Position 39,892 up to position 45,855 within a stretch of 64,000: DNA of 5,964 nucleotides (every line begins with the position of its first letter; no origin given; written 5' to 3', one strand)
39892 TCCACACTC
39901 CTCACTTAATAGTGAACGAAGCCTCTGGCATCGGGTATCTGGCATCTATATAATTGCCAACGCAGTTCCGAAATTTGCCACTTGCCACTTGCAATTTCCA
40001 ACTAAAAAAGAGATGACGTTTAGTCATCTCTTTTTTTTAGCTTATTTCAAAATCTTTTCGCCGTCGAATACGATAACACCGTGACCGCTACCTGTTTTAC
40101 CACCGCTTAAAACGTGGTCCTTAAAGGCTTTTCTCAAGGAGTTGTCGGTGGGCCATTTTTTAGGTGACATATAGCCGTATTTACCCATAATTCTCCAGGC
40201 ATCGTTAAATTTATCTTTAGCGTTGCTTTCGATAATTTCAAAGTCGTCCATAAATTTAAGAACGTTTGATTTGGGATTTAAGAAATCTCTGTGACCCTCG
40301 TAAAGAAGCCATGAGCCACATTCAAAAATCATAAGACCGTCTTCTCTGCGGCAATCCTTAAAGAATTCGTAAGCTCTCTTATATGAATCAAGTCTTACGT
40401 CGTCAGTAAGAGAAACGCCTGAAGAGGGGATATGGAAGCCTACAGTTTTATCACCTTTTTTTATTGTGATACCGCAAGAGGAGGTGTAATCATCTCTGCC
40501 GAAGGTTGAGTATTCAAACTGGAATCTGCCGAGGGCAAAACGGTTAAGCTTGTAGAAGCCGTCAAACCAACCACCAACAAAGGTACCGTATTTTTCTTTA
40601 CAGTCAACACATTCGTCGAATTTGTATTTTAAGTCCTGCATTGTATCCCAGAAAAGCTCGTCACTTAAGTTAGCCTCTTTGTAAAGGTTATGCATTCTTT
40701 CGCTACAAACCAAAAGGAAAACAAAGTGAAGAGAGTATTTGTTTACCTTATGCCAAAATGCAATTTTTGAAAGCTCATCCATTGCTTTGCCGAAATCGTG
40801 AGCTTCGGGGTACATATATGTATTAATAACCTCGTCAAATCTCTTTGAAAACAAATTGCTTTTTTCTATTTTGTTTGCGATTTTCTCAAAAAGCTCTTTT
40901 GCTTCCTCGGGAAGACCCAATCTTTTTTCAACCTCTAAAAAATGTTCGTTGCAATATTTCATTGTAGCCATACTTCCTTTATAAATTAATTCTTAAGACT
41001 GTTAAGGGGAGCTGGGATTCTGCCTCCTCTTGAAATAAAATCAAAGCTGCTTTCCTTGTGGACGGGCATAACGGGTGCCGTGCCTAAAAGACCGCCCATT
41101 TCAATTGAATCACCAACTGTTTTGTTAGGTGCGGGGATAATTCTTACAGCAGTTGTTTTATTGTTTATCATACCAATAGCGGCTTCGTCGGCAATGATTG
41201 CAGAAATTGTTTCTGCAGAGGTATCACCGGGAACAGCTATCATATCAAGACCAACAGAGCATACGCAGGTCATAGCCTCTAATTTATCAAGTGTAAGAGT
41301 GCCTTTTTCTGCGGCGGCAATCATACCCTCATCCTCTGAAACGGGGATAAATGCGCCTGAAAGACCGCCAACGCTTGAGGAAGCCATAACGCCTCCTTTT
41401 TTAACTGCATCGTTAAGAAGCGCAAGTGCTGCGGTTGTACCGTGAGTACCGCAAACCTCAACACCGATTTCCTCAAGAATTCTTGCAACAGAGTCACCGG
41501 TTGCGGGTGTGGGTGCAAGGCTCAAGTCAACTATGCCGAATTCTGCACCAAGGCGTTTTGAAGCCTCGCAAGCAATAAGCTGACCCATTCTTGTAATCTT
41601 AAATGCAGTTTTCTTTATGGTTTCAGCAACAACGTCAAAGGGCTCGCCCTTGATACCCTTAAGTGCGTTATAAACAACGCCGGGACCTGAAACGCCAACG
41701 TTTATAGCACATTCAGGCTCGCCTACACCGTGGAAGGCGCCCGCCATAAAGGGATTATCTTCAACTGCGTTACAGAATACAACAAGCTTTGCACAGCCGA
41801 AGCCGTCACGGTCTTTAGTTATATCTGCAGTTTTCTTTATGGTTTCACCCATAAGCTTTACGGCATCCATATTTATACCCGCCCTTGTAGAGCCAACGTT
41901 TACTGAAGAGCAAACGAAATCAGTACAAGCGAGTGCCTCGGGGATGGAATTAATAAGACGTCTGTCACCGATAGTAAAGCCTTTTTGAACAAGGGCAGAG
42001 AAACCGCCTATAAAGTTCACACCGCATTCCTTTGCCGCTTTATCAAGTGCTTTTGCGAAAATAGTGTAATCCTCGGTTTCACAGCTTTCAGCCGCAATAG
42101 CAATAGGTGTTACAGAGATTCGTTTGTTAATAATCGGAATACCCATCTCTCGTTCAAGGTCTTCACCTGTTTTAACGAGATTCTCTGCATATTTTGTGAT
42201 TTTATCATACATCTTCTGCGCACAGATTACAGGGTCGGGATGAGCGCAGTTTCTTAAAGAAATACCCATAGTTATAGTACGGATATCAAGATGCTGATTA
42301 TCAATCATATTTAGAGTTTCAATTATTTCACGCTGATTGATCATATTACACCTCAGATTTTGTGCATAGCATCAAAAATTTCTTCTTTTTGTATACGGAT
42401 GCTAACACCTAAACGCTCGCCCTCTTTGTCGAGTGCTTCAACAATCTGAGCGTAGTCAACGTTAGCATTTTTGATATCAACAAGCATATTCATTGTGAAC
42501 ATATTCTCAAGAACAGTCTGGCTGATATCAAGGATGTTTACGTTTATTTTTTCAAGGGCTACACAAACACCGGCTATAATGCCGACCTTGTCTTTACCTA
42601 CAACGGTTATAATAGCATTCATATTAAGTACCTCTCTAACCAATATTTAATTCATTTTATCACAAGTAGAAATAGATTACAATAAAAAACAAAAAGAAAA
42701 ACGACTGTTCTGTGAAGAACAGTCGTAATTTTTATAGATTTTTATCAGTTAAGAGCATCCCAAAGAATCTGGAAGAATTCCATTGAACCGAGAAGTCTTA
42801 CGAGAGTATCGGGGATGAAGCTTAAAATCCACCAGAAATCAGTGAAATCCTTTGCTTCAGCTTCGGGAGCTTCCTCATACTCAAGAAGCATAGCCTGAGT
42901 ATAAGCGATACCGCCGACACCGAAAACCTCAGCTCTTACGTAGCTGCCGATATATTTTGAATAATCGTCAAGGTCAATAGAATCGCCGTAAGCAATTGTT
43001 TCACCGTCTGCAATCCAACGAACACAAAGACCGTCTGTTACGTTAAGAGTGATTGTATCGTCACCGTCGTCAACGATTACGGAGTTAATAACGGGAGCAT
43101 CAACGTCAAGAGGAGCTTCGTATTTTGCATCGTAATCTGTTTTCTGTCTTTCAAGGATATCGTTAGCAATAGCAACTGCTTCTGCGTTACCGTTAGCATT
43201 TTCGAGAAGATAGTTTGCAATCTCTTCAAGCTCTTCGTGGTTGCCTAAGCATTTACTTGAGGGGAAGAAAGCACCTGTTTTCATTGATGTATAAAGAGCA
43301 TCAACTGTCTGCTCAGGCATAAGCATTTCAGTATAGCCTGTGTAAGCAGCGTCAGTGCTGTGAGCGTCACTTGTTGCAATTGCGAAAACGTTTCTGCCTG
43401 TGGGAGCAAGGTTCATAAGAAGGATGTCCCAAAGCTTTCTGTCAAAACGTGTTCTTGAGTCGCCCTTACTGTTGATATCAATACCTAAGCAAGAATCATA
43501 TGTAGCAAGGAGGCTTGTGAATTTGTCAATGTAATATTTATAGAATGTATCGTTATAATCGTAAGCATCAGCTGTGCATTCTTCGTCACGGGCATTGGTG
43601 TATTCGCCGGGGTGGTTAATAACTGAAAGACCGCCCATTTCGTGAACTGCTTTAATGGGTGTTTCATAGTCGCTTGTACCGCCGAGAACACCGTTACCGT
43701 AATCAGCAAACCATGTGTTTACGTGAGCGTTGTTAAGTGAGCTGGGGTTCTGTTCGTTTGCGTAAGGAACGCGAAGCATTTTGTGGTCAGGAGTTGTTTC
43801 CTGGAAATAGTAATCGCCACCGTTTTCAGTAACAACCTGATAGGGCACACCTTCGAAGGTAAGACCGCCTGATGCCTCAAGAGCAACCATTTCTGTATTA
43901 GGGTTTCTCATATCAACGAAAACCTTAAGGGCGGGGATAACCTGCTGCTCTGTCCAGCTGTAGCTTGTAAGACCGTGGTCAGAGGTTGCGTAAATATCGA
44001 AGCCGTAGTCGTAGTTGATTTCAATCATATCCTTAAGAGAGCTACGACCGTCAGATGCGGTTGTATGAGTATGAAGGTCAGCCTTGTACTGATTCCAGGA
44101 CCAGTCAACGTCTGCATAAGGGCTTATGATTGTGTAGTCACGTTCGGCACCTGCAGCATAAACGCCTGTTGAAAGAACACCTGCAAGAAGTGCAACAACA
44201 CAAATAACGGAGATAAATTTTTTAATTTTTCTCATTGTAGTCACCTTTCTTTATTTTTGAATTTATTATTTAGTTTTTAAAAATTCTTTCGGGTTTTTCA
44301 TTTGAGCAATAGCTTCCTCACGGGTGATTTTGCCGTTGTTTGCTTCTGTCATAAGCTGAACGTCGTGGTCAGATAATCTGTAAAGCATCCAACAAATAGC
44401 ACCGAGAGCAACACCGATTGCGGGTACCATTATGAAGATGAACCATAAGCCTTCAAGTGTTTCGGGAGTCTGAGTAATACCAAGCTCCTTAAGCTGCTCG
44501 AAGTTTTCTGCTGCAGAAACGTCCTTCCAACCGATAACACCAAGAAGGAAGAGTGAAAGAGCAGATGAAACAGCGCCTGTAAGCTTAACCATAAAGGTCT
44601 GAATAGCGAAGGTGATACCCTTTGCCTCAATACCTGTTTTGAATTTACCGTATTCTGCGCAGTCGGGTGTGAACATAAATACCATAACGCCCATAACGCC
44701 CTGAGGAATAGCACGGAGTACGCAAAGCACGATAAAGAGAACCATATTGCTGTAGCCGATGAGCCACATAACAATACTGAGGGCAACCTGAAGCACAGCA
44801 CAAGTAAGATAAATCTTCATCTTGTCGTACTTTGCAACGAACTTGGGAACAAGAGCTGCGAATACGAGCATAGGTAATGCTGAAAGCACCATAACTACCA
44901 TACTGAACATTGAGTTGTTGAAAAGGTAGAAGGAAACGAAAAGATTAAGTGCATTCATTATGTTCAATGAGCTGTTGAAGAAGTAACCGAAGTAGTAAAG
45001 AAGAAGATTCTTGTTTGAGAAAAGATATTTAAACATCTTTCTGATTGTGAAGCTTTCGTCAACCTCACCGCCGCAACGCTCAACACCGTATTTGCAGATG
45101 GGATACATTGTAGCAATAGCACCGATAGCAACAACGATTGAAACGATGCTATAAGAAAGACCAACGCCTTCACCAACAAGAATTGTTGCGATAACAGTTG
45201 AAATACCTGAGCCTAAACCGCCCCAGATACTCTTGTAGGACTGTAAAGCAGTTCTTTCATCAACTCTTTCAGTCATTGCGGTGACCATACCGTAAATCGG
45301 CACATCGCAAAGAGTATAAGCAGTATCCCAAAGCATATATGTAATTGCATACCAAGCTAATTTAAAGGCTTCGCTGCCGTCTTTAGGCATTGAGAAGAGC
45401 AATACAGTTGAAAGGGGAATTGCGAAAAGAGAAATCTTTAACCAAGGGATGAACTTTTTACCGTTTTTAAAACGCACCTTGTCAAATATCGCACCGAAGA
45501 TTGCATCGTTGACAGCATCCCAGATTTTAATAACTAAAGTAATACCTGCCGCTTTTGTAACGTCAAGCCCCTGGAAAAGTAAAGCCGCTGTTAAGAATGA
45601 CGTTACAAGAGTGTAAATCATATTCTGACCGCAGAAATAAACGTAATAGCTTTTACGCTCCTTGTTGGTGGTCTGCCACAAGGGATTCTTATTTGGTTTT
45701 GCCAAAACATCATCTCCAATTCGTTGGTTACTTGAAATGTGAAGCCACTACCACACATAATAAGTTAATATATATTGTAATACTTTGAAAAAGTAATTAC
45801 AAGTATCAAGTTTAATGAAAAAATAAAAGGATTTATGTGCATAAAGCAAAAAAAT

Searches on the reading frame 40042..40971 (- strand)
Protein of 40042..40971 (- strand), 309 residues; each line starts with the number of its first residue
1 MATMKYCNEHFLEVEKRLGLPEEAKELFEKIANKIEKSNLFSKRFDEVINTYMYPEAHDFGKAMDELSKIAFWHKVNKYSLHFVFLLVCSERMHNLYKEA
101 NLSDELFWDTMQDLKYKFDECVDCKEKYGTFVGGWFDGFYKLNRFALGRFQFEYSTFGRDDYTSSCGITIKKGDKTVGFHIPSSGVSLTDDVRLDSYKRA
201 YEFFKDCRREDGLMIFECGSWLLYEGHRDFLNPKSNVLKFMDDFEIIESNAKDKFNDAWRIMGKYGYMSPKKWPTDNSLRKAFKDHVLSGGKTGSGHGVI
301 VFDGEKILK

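Call 31: search_protein_families(library=pfam, proteins=[window:40042-40971:-])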
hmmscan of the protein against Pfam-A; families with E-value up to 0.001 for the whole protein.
window:40042-40971:- (309 aa): 2 families
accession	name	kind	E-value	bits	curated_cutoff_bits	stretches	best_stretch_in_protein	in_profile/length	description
PF18164.7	GNAT_C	-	1.9e-32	112.6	22.8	1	145-300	2-142/142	GNAT-like C-terminal domain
PF18082.7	NAT_N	-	1.1e-13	52.7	27.8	1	15-140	7-127/129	N-acyltransferase N-terminal domain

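Call 33: find_homologous_proteins(query=window:40042-40971:-, max_evalue=1e-60)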
Query window:40042-40971:- (309 aa): 339 proteins with E <= 1e-60 among 1374 candidates; the best 120 are listed.
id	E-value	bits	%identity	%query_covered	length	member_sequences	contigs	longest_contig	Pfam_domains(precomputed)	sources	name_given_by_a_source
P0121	2.8e-194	663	92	99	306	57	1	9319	PF18082.8,PF18164.8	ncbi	-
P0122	4.6e-144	498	69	99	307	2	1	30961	PF18082.8,PF18164.8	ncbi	-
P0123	5.1e-144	497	69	99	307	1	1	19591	PF18082.8,PF18164.8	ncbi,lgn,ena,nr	ncbi:MAG: DUF5596 domain-containing protein [Clostridia bacterium]|nr:DUF5596 domain-containing prot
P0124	7.2e-143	494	70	99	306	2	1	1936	PF18082.8,PF18164.8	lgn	-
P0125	5.9e-142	491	69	99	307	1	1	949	PF18082.8,PF18164.8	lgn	-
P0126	6.5e-142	491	70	99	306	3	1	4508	PF18082.8,PF18164.8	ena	-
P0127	8.5e-141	487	69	99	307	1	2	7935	PF18082.8,PF18164.8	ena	-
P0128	2.5e-140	485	68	98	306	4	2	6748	PF18082.8,PF18164.8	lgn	-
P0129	4.5e-140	484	69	99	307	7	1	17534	PF18082.8,PF18164.8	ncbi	-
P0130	1.1e-139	483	68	99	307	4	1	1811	PF18082.8,PF18164.8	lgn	-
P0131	1.7e-139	483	68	100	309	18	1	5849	PF18082.8,PF18164.8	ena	-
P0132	5.3e-139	481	67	99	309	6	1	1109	PF18082.8,PF18164.8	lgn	-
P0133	8.4e-139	480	68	99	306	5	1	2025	PF18082.8,PF18164.8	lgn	-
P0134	1.2e-138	480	67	99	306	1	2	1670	PF18082.8,PF18164.8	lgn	-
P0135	1.9e-138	479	67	99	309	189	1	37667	PF18082.8,PF18164.8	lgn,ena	-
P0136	2.0e-138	479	68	99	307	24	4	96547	PF18082.8,PF18164.8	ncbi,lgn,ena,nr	ncbi:MAG: hypothetical protein J6A49_03775 [Clostridia bacterium]|nr:hypothetical protein [Clostridi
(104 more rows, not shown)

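Call 34: find_encoding_contigs(protein=P0121, flank=10000, max_places=3)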
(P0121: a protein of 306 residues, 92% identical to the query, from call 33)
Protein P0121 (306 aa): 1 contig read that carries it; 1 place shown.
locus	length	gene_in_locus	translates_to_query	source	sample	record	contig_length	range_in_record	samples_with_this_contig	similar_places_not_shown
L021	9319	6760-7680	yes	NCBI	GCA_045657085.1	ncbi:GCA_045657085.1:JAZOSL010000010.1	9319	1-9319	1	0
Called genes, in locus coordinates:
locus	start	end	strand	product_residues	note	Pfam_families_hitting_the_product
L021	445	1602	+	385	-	PF03977:OAD_beta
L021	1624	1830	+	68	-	-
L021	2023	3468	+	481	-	PF13347:MFS_2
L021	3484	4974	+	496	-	-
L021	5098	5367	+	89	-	PF01842:ACT (weak), PF13291:ACT_4 (faint), PF13740:ACT_6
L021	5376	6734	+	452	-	PF05167:DUF711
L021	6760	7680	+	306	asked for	PF18082:NAT_N, PF18164:GNAT_C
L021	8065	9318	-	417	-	?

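Call 35: find_encoding_contigs(protein=P0136, flank=10000, max_places=2)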
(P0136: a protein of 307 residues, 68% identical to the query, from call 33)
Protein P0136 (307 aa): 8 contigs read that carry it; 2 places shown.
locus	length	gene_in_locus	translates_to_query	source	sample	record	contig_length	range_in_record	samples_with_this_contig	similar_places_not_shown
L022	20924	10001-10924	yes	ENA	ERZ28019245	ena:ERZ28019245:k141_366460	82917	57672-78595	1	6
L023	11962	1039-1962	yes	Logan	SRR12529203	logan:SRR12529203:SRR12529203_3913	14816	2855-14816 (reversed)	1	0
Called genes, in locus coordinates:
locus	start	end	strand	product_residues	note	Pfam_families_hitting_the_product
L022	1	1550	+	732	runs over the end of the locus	PF08531:Bac_rhamnosid_N, PF05592:Bac_rhamnosid, PF17389:Bac_rhamnosid6H, PF17390:Bac_rhamnosid_C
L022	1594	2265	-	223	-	-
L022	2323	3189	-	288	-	PF01116:F_bP_aldolase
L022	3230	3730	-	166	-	PF00383:dCMP_cyt_deam_1, PF14437:MafB19-deam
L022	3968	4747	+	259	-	PF09997:DUF2238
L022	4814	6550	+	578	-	-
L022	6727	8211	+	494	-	-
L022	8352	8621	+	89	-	PF01842:ACT (weak), PF13740:ACT_6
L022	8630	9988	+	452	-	PF05167:DUF711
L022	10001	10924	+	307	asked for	PF18082:NAT_N, PF18164:GNAT_C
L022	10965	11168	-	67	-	PF01381:HTH_3, PF12844:HTH_19, PF13443:HTH_26 (weak), PF13560:HTH_31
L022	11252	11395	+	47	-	-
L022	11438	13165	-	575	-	PF02837:Glyco_hydro_2_N, PF22666:Glyco_hydro_2_N2 (weak), PF02836:Glyco_hydro_2_C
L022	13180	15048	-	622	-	PF01134:GIDA, PF07992:Pyr_redox_2 (weak), PF12831:FAD_oxidored (weak), PF13738:Pyr_redox_3 (faint), PF21680:GIDA_C_1st, PF13932:SAM_GIDA_C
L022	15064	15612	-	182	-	PF14512:TM1586_NiRdase (faint), PF00881:Nitroreductase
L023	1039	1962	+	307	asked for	PF18082:NAT_N, PF18164:GNAT_C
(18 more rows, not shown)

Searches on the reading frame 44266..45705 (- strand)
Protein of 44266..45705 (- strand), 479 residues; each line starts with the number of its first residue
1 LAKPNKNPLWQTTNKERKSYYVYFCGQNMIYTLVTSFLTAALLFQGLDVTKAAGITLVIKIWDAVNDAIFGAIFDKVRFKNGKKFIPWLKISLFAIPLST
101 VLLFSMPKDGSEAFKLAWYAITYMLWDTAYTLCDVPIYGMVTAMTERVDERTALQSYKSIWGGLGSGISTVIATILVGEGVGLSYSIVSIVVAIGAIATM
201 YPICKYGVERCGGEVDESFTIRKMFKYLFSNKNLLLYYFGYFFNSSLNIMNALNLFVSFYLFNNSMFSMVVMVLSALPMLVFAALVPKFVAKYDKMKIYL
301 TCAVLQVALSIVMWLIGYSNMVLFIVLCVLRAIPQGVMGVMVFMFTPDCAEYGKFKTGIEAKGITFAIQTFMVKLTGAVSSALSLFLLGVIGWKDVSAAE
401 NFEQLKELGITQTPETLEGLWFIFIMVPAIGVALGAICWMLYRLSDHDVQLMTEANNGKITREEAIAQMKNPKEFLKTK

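Call 31: search_protein_families(library=pfam, proteins=[window:44266-45705:-])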
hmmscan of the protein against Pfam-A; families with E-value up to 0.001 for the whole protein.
window:44266-45705:- (479 aa): 2 families
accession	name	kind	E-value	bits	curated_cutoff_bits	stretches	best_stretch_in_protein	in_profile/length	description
PF13347.12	MFS_2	-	1.8e-53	182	27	1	32-445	18-426/427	MFS/sugar transport protein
PF07690.21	MFS_1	-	3.4e-08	33.2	33.4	1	131-350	100-323/347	Major Facilitator Superfamily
